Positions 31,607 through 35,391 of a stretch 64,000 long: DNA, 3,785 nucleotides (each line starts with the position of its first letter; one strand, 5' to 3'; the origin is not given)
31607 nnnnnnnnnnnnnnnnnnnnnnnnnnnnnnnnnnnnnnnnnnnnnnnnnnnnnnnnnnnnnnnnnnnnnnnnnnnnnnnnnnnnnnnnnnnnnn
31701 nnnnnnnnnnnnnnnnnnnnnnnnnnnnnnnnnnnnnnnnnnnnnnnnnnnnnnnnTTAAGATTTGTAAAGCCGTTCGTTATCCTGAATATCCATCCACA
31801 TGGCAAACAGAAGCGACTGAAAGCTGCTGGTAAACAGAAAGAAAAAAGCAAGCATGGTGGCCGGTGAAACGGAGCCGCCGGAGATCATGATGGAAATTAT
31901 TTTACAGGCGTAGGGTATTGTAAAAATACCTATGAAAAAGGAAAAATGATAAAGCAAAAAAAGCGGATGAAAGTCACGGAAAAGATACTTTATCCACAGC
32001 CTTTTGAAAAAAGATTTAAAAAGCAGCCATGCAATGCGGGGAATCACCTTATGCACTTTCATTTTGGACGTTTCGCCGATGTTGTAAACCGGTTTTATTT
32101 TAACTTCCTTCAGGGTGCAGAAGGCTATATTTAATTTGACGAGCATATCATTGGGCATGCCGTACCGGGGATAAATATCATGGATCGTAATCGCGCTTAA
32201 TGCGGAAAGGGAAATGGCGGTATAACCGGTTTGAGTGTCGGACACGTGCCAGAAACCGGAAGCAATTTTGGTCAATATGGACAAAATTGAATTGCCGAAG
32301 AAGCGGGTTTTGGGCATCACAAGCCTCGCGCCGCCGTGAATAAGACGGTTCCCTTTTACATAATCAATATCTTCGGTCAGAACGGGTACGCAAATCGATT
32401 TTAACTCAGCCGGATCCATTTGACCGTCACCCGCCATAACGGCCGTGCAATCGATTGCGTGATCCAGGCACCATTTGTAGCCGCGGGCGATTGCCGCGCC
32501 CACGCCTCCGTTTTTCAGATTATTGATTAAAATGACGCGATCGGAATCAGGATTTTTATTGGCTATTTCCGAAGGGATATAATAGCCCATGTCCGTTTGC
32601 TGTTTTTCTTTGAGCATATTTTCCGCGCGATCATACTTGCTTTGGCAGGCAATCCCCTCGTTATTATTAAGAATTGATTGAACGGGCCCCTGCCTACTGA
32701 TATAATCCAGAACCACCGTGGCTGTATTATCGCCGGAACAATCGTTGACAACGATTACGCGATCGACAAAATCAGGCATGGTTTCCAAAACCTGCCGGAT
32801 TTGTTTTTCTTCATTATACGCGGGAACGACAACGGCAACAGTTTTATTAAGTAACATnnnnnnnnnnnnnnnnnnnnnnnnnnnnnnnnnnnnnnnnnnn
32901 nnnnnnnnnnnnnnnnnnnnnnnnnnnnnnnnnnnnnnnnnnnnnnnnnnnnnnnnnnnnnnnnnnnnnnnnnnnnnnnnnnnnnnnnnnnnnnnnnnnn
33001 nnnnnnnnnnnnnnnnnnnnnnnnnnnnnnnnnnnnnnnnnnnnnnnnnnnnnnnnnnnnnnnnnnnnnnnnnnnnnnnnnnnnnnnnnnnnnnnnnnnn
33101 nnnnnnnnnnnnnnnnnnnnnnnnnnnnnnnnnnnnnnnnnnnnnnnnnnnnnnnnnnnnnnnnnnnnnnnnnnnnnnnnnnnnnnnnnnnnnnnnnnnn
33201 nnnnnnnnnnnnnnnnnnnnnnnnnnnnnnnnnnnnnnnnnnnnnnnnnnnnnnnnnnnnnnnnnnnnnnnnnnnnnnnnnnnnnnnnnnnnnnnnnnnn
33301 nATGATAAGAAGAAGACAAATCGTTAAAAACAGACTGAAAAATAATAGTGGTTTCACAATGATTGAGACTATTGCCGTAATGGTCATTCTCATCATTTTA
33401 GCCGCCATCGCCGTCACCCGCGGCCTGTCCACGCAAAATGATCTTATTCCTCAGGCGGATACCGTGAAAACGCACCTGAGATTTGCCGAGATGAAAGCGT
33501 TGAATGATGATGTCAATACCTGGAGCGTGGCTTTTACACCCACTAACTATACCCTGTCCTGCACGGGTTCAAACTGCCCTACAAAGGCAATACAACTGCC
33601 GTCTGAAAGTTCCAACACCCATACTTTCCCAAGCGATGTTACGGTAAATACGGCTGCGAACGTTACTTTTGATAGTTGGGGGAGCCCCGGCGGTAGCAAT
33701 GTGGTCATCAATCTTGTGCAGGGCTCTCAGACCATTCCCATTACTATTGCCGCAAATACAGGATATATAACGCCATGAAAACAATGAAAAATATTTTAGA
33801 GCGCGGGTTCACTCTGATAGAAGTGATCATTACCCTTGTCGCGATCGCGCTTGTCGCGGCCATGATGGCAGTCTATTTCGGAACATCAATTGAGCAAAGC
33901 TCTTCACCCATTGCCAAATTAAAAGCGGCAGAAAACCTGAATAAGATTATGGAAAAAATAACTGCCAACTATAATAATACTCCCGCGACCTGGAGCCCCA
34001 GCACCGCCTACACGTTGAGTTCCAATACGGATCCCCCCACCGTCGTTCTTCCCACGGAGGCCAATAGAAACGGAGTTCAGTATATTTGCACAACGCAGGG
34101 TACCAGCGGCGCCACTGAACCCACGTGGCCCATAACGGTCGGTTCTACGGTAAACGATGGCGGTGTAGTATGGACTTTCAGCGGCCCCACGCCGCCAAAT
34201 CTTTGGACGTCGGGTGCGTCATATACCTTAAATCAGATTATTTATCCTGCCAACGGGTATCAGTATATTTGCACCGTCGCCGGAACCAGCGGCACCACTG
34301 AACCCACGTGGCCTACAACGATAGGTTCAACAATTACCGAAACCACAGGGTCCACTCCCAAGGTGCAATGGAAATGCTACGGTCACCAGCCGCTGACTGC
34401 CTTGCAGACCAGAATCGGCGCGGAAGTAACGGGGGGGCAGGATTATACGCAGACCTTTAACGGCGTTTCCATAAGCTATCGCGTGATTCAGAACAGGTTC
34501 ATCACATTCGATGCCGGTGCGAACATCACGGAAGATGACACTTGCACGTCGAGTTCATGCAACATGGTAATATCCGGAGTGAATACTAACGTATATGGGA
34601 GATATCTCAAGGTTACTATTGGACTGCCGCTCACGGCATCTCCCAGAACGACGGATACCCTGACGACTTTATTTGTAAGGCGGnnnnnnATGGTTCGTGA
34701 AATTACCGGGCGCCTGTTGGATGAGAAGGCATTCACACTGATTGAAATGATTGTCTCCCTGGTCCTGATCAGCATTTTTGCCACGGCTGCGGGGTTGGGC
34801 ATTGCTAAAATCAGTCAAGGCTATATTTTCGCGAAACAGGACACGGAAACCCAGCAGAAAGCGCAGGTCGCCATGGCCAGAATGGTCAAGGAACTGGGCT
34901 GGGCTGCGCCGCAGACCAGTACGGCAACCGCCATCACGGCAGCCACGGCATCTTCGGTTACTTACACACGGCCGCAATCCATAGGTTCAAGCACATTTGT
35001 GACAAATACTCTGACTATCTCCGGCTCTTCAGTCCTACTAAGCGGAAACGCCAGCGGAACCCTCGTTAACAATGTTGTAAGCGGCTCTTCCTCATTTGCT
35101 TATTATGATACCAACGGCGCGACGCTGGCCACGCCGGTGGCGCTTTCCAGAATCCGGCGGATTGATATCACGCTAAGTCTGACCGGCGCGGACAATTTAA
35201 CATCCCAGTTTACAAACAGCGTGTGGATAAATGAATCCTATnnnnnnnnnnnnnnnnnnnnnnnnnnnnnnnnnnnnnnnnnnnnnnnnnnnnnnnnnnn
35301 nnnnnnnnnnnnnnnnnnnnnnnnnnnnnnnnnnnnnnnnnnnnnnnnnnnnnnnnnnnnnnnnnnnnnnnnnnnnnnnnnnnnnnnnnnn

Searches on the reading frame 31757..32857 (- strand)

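Call 37: search_protein_families(library=pfam, proteins=[window:31757-32857:-], max_evalue=0.001)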
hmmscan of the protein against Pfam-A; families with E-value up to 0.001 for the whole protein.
window:31757-32857:- (366 aa): 1 family
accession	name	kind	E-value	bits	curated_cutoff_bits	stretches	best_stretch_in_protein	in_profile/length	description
PF00535.33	Glycos_transf_2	-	5.7e-16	59.3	23.3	2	9-69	2-66/168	Glycosyl transferase family 2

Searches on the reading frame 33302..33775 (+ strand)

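Call 37: search_protein_families(library=pfam, proteins=[window:33302-33775:+], max_evalue=0.001)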
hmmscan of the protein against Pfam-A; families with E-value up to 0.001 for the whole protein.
window:33302-33775:+ (158 aa): 1 family
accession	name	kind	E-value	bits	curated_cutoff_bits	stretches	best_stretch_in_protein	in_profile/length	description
PF07963.17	N_methyl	-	9.3e-06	25.5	21.2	1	13-37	2-26/27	Prokaryotic N-terminal methylation motif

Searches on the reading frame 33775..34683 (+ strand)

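Call 37: search_protein_families(library=pfam, proteins=[window:33775-34683:+], max_evalue=0.001)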
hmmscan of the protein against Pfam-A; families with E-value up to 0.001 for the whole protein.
window:33775-34683:+ (303 aa): 1 family
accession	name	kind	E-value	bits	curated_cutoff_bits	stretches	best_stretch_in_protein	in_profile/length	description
PF07963.17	N_methyl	-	6.2e-05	22.9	21.2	1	9-31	4-26/27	Prokaryotic N-terminal methylation motif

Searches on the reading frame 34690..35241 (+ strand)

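Call 37: search_protein_families(library=pfam, proteins=[window:34690-35241:+], max_evalue=0.001)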
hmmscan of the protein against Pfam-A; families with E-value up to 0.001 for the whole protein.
window:34690-35241:+ (184 aa): 1 family
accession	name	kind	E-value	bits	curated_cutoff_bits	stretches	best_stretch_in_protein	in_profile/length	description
PF07963.17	N_methyl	-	3.2e-07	30.1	21.2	1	12-34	4-26/27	Prokaryotic N-terminal methylation motif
